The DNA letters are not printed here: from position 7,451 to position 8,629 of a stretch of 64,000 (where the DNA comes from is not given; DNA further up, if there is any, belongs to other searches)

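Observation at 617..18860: Candidate copper-independent 'PAM-like' hydroxylation / N-dealkylation operon (PhyH dioxygenase + PAL-like lyases + glyoxylate-reductase-family dehydrogenase + peptide-type importer)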

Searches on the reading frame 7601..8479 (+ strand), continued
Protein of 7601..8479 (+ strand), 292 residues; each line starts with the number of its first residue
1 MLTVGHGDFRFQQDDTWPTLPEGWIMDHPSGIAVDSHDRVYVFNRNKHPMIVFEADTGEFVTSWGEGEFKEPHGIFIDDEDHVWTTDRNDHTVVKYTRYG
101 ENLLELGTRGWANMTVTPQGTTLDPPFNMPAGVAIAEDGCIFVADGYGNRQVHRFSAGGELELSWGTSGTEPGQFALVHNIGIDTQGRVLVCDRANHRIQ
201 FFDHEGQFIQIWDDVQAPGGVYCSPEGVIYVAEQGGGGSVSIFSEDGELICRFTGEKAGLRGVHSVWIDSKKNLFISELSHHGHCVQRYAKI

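Call 22: find_encoding_contigs(protein=P0050, flank=10000, max_places=2)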
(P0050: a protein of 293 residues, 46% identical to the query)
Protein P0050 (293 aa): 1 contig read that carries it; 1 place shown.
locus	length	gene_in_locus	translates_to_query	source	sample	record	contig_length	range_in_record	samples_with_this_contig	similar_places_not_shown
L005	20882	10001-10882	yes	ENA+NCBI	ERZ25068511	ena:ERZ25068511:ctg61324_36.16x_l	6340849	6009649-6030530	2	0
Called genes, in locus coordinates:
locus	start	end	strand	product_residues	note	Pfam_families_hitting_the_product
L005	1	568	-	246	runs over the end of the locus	PF03793:PASTA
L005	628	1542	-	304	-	-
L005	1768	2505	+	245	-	PF05721:PhyH (weak)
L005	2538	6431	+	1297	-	PF00270:DEAD, PF13401:AAA_22 (faint), PF00271:Helicase_C, PF04408:WHD_HA2 (weak), PF21010:HA2_C (weak), PF07717:OB_NTP_bind, PF11898:DUF3418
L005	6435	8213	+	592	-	PF00664:ABC_membrane, PF00005:ABC_tran, PF02463:SMC_N (faint)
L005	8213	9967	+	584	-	PF00664:ABC_membrane, PF00005:ABC_tran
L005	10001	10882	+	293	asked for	PF08450:SGL (faint), PF01436:NHL (faint)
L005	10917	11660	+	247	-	PF03328:HpcH_HpaI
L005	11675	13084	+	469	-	PF07690:MFS_1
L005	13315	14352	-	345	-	PF01636:APH (faint)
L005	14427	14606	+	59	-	-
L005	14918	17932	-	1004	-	PF13476:AAA_23, PF13555:AAA_29, PF13558:SbcC_Walker_B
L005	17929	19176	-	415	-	PF00149:Metallophos, PF12320:SbcD_C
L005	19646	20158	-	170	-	PF05685:Uma2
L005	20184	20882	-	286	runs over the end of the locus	PF04909:Amidohydro_2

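Call 23: find_related_loci(query=A1, collection=genome_contigs, flank=10000)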
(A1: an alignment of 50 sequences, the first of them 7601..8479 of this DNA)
Query A1 (292 aa) in genome_contigs; peptide patterns used: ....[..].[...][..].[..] (x = any residue, [..] = any of these).
599 stretches matched a pattern (row limit reached: there are more); 589 encode a relative of the query (tblastn E <= 1e-3); the best 80 are kept; 80 distinct loci.
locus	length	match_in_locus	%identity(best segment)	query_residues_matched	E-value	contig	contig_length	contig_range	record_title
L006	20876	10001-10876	90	1-292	0e+0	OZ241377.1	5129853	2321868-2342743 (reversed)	MAG: Caldilineaceae bacterium isolate c48d8a7a-b77d-4314-8545-a86a2dcb4724 genome assembly, chromosome: 1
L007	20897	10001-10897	65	1-292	2e-134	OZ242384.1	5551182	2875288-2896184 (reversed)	MAG: Caldilineaceae bacterium isolate ad17eb94-d660-40de-a9f0-e8b0122d13d2 genome assembly, chromosome: 1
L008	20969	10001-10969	54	1-292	1e-108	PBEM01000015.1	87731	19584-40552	MAG: Chloroflexota bacterium isolate SP321 MHASMcontig_3213910, whole genome shotgun sequence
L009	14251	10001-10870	52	4-292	2e-96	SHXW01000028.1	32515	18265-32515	MAG: Dehalococcoidia bacterium isolate Baikal-deep-G103 BACOMB-40M-C435, whole genome shotgun sequence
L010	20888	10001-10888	48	1-292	4e-90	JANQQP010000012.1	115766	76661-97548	MAG: Dehalococcoidia bacterium isolate IP29b_bin.30 k99_2284276, whole genome shotgun sequence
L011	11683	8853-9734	47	1-291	7e-84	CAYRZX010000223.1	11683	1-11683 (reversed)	MAG TPA_asm: uncultured Gemmatimonas sp. isolate binchicken_co21_402 genome assembly, contig: NODE_4262_length_11683_cov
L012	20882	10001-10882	46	1-292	1e-83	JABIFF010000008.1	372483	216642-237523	MAG: Chloroflexi bacterium isolate SI053_bin14 k141_139375, whole genome shotgun sequence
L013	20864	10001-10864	46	1-292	8e-83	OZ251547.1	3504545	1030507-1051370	MAG: Dehalococcoidia bacterium isolate 7c1018f6-8209-44eb-a256-ba93cc78eb51 genome assembly, chromosome: 1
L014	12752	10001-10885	46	2-292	2e-82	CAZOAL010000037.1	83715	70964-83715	MAG TPA_asm: uncultured bacterium isolate SRP119689_co1_304 genome assembly, contig: NODE_281_length_83715_cov_27.414750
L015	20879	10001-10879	47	2-292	8e-82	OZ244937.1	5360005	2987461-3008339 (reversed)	MAG: Candidatus Latescibacterota bacterium isolate 1c493fcc-a489-4500-a9bd-4f4019e95c1e genome assembly, chromosome: 1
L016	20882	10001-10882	46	2-292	2e-81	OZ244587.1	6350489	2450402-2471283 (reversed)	MAG: Candidatus Poribacteria bacterium isolate 01ec1ce0-d2a5-493a-a37f-f7455bcb6da2 genome assembly, chromosome: 1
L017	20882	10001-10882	45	1-292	2e-81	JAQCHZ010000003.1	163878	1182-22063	MAG: Chloroflexota bacterium isolate casp40-mb.264 NODE_101_length_163878_cov_0.635600, whole genome shotgun sequence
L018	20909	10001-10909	45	1-292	2e-81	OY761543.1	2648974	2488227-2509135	MAG: Dehalococcoidia bacterium isolate d8cdd4bd-f85c-46d1-a80f-042a7445dbc9 genome assembly, chromosome: 1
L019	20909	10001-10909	45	1-292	4e-81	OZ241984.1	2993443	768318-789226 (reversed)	MAG: Dehalococcoidia bacterium isolate 5542707f-ee61-4c35-afd0-62f990c66a60 genome assembly, chromosome: 1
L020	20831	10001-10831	47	1-280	3e-80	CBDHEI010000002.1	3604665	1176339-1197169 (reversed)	MAG: Dehalococcoidia bacterium isolate 8c643066-d586-4031-88eb-ae6791ed655d genome assembly, contig: contig_2, whole gen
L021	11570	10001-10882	45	2-292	1e-79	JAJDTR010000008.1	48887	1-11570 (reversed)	MAG: Candidatus Poribacteria bacterium isolate jk18x1bzbins.36 k141_1599753, whole genome shotgun sequence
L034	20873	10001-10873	44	17-283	2e-70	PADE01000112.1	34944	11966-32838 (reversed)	MAG: Planctomycetaceae bacterium isolate NAT155 98794, whole genome shotgun sequence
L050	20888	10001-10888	40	9-280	5e-66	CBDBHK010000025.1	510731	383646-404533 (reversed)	MAG: Acidobacteriota bacterium isolate 99fda0a5-85d9-418a-8fd5-750ac8318952 genome assembly, contig: contig_25, whole ge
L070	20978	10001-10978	37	2-292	1e-64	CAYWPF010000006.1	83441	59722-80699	MAG TPA_asm: uncultured Enterobacteriaceae bacterium isolate SRP092796_co2_762 genome assembly, contig: k141_4001842, wh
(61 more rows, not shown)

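Call 24: predict_structure(alignment_id=A1)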
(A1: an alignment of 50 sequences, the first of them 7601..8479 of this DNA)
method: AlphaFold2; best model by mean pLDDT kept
length: 292 residues; sequences in the alignment: 50
mean_pLDDT: 94.8   pTM: 0.92
mean pLDDT of the five models: 94.8, 94.3, 94.3, 94.2, 93.7
residues with pLDDT >= 90: 262; 70-90: 25; 50-70: 5; < 50: 0
segments of 3 or more residues with pLDDT < 50: none
pLDDT, mean of each block of 10 residues (from residue 1): 95 96 93 98 95 98 97 97 97 98 96 78 83 98 91 97 94 97 98 98 98 97 98 94 97 95 96 95 87 97
secondary structure, 60 per line:
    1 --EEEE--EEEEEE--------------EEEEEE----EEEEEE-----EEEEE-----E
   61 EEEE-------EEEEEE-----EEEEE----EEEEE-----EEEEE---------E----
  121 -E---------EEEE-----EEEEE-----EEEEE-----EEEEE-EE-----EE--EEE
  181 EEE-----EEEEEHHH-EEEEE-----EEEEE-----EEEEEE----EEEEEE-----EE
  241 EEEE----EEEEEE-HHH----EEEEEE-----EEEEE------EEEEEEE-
elements in order: E3-6 E9-14 E29-34 E39-44 E50-54 E60-64 E72-77 E83-87 E92-96 E102-106 E132-135 E141-145 E151-155 E161-165 E178-183 E189-193 E198-202 E208-212 E218-223 E228-233 E239-244 E249-254 E263-268 E274-278 E285-291
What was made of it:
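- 7601..8479 (+): NHL2: PAL-family propeller. This is the paralogue that was modelled. AF2 pLDDT 94.8 (call 24).
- On PAL (peptidyl-alpha-hydroxyglycine alpha-amidating lyase) family: AF2 model pLDDT 94.8 (call 24).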

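Call 28: fold_search(model_id=the predicted structure, library=pdb)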
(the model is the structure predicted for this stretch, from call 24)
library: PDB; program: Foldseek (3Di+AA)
matches with E <= 10: 1841; with E <= 0.001: 1429
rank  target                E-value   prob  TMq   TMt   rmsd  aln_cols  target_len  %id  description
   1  3fvz                  2.4e-17  1.00  0.80  0.72   4.0       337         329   22  Structure of Peptidyl-alpha-hydroxyglycine alpha-Amidating Lyase (PAL) (released 2009-09-01)
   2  6d69                  3.6e-17  1.00  0.79  0.79   5.0       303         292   28  Crystal Structure of the NHL Repeat Region of D. melanogaster Thin (released 2019-04-24)
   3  6xg7                  8.1e-17  1.00  0.80  0.81   4.9       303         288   27  1.3 A Resolution Structure of the of the NHL Repeat Region of D. melanogaster Thin (released 2020-12-16)
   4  7qrv_A                8.7e-16  1.00  0.76  0.80   2.8       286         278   21  Crystal structure of NHL domain of TRIM2 (full C-terminal) (released 2022-05-04)
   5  7qrv_D                4.1e-15  1.00  0.79  0.82   3.3       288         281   19  Crystal structure of NHL domain of TRIM2 (full C-terminal) (released 2022-05-04)
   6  7b2r_A                5.1e-15  1.00  0.77  0.81   2.9       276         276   20  Crystal structure of NHL domain of TRIM2 (released 2021-01-13)
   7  8j72_B                5.3e-15  1.00  0.74  0.78   3.0       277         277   23  Crystal structure of mammalian Trim71 in complex with lncRNA Trincr1 (released 2024-03-06)
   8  7qrw                  5.6e-15  1.00  0.77  0.81   3.4       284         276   21  Crystal structure of NHL domain of TRIM3 (released 2022-05-04)
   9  7b2r_B                8.8e-15  1.00  0.78  0.83   2.9       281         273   20  Crystal structure of NHL domain of TRIM2 (released 2021-01-13)
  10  7b96_A                1.0e-14  1.00  0.78  0.81   2.5       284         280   20  NHL domain of human TRIM2 (released 2022-01-12)
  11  6fq3_A                1.1e-14  1.00  0.75  0.57   3.7       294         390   21  Crystal structure of Danio rerio Lin41 filamin-NHL domains in complex with lin-29A 5'UTR 13mer RNA (released 2018-05-09)
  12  8j72_A                1.3e-14  1.00  0.73  0.77   3.2       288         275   22  Crystal structure of mammalian Trim71 in complex with lncRNA Trincr1 (released 2024-03-06)
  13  7qrv_B                1.4e-14  1.00  0.79  0.83   4.1       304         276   19  Crystal structure of NHL domain of TRIM2 (full C-terminal) (released 2022-05-04)
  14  1q7f_B                2.6e-14  1.00  0.73  0.76   4.4       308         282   19  Brain Tumor NHL domain (released 2003-10-21)
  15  7qrx_A                1.1e-13  1.00  0.73  0.76   3.5       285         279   22  Crystal structure of NHL domain of TRIM71 (released 2022-05-04)
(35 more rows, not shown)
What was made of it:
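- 7601..8479 (+): Foldseek top hit 3fvz (call 28).
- On PAL (peptidyl-alpha-hydroxyglycine alpha-amidating lyase) family: Foldseek rank 1 is 3fvz, E 2.4e-17, TMq 0.80 (call 28).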

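Call 52: search_protein_families(library=pfam, alignment_id=A3, max_evalue=0.00001)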
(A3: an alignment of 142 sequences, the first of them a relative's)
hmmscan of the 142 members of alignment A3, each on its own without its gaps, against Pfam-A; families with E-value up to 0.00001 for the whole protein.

A. member 1, L005:8213-9967:+ (584 aa): 2 families
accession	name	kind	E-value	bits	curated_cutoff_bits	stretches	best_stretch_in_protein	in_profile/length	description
PF00664.28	ABC_membrane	-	3.3e-54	184.9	28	1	31-301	2-274/274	ABC transporter transmembrane region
PF00005.33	ABC_tran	-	1.2e-29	104.1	25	1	361-510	1-137/137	ABC transporter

B. families by the number of members that match (of 142 scanned): 110 families (the first 25 are shown)
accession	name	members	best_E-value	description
PF07690.21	MFS_1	6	4.6e-52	Major Facilitator Superfamily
PF08240.17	ADH_N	6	1.2e-27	Alcohol dehydrogenase GroES-like domain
PF00107.32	ADH_zinc_N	6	1.8e-24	Zinc-binding dehydrogenase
PF13602.12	ADH_zinc_N_2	6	1.6e-09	Zinc-binding dehydrogenase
PF00296.26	Bac_luciferase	5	1.8e-62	Luciferase-like monooxygenase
PF13378.12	MR_MLE_C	5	1.5e-57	Enolase C-terminal domain-like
PF00083.30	Sugar_tr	5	4.9e-24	Sugar (and other) transporter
PF00156.33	Pribosyltran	5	1.9e-09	Phosphoribosyl transferase domain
PF13561.12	adh_short_C2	4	1.9e-61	Enoyl-(Acyl carrier protein) reductase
PF00106.31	adh_short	4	1e-57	short chain dehydrogenase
PF02746.21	MR_MLE_N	4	3.2e-21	Mandelate racemase / muconate lactonizing enzyme, N-terminal domain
PF18912.6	DZR_2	4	2.2e-08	Double zinc ribbon domain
PF03328.21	HpcH_HpaI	3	3e-30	HpcH/HpaI aldolase/citrate lyase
PF07992.20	Pyr_redox_2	3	2.4e-14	Pyridine nucleotide-disulphide oxidoreductase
PF04199.19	Cyclase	3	2.3e-10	Putative cyclase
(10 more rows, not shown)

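Call 53: find_encoding_contigs(protein=P0006, flank=10000, max_places=2)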
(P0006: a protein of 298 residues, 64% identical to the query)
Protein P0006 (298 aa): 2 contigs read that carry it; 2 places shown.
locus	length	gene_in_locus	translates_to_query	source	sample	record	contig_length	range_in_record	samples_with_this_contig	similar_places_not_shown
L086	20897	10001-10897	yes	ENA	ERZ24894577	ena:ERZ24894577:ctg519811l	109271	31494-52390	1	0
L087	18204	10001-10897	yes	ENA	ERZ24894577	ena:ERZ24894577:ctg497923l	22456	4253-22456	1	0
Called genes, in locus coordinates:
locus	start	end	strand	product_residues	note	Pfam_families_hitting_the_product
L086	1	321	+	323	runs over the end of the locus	-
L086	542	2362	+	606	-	-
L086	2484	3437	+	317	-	PF00528:BPD_transp_1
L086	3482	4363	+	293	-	PF00528:BPD_transp_1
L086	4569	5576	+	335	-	PF02826:2-Hacid_dh_C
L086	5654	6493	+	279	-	PF05721:PhyH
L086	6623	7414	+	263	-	PF01073:3Beta_HSD, PF01370:Epimerase, PF04321:RmlD_sub_bind (faint), PF13460:NAD_binding_10 (weak), PF16363:GDP_Man_Dehyd (weak)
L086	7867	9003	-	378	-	PF13808:DDE_Tnp_1_assoc, PF01609:DDE_Tnp_1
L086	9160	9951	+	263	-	PF01073:3Beta_HSD, PF01370:Epimerase, PF04321:RmlD_sub_bind (weak), PF13460:NAD_binding_10 (weak), PF16363:GDP_Man_Dehyd (weak), PF07993:NAD_binding_4 (weak)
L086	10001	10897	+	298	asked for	PF17170:DUF5128 (faint), PF01436:NHL (faint), PF08450:SGL (faint), PF24684:Vgb_lyase (faint)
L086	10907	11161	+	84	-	-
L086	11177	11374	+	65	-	-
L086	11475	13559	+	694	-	PF00496:SBP_bac_5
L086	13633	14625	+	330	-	PF19300:BPD_transp_1_N, PF00528:BPD_transp_1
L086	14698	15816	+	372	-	PF12911:OppC_N, PF00528:BPD_transp_1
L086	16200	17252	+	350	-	PF00005:ABC_tran, PF13304:AAA_21 (weak), PF08352:oligo_HPY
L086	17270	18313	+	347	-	PF00005:ABC_tran, PF08352:oligo_HPY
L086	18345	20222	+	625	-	-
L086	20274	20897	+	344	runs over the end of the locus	PF00248:Aldo_ket_red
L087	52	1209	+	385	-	PF13088:BNR_2 (faint), PF02012:BNR (faint)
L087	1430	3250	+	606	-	-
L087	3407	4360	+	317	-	PF00528:BPD_transp_1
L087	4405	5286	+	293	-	PF00528:BPD_transp_1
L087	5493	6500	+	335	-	PF02826:2-Hacid_dh_C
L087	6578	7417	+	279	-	PF05721:PhyH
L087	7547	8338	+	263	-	PF01073:3Beta_HSD, PF01370:Epimerase, PF04321:RmlD_sub_bind (weak), PF13460:NAD_binding_10, PF16363:GDP_Man_Dehyd (weak), PF07993:NAD_binding_4 (weak)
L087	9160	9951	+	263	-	PF01073:3Beta_HSD, PF01370:Epimerase, PF04321:RmlD_sub_bind (weak), PF13460:NAD_binding_10 (weak), PF16363:GDP_Man_Dehyd (weak), PF07993:NAD_binding_4 (weak)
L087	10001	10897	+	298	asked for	PF17170:DUF5128 (faint), PF01436:NHL (faint), PF08450:SGL (faint), PF24684:Vgb_lyase (faint)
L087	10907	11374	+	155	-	-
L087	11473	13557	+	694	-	PF00496:SBP_bac_5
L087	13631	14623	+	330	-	PF19300:BPD_transp_1_N, PF00528:BPD_transp_1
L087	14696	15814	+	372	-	PF12911:OppC_N, PF00528:BPD_transp_1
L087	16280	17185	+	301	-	PF01609:DDE_Tnp_1, PF13612:DDE_Tnp_1_3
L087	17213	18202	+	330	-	?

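Call 54: find_encoding_contigs(protein=P0009, flank=10000, max_places=2)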
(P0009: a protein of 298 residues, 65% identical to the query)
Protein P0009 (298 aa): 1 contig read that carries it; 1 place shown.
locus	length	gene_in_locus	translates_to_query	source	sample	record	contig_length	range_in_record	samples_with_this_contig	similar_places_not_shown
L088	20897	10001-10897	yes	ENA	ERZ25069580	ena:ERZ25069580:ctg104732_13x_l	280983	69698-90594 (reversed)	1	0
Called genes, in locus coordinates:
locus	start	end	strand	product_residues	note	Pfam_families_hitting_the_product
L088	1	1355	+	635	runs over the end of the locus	PF00496:SBP_bac_5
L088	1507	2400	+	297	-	PF00528:BPD_transp_1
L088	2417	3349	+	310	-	PF00528:BPD_transp_1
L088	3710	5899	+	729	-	PF20720:nSTAND3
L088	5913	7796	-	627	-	PF00270:DEAD, PF04851:ResIII (weak), PF00271:Helicase_C, PF16124:RecQ_Zn_bind, PF09382:RQC, PF00570:HRDC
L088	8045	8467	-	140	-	-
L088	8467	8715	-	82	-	PF01954:AF2212-like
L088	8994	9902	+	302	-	PF01073:3Beta_HSD, PF01370:Epimerase, PF04321:RmlD_sub_bind (weak), PF13460:NAD_binding_10, PF16363:GDP_Man_Dehyd, PF07993:NAD_binding_4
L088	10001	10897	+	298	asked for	PF06739:SBBP (faint), PF08450:SGL (faint), PF01436:NHL (weak), PF17170:DUF5128 (weak)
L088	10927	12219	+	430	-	PF00202:Aminotran_3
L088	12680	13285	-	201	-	-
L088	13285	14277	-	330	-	PF03235:GmrSD_N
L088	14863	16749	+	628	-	PF02129:Peptidase_S15, PF08530:PepX_C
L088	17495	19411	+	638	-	PF00496:SBP_bac_5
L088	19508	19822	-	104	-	-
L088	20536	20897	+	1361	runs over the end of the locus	PF01835:MG2, PF17789:MG4 (faint), PF17791:MG3, PF07703:A2M_BRD, PF00207:A2M, PF07678:TED_complement, PF07677:A2M_recep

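Call 55: find_encoding_contigs(protein=P0026, flank=10000, max_places=2)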
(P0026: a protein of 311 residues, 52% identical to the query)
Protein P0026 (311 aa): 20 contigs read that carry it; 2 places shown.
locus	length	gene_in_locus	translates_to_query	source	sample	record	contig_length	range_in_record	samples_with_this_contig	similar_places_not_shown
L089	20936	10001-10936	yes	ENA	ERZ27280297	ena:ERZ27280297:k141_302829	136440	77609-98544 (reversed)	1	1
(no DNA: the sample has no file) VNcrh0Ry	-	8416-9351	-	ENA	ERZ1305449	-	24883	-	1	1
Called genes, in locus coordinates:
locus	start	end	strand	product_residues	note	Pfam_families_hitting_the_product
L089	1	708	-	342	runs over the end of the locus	PF00083:Sugar_tr (weak), PF07690:MFS_1, PF12832:MFS_1_like, PF00083:Sugar_tr, PF07690:MFS_1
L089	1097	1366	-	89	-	PF12867:DinB_2 (weak)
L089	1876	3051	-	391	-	PF02746:MR_MLE_N, PF13378:MR_MLE_C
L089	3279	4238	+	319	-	PF01261:AP_endonuc_2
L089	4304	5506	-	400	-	PF07690:MFS_1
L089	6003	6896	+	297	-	PF17170:DUF5128 (faint), PF01436:NHL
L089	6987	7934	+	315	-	PF06739:SBBP (faint), PF01436:NHL (weak)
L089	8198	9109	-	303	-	PF00106:adh_short, PF13561:adh_short_C2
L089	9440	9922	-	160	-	PF08020:DUF1706 (faint), PF12867:DinB_2, PF11716:MDMPI_N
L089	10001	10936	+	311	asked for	PF01436:NHL (faint), PF08450:SGL (faint), PF17170:DUF5128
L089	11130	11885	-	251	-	PF00950:ABC-3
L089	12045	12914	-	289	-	PF00005:ABC_tran, PF13304:AAA_21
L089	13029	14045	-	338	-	PF01297:ZnuA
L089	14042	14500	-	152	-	PF01475:FUR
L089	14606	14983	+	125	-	PF00903:Glyoxalase, PF12681:Glyoxalase_2 (weak), PF18029:Glyoxalase_6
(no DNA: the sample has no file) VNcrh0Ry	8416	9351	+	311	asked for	PF01436:NHL (faint), PF08450:SGL (faint), PF17170:DUF5128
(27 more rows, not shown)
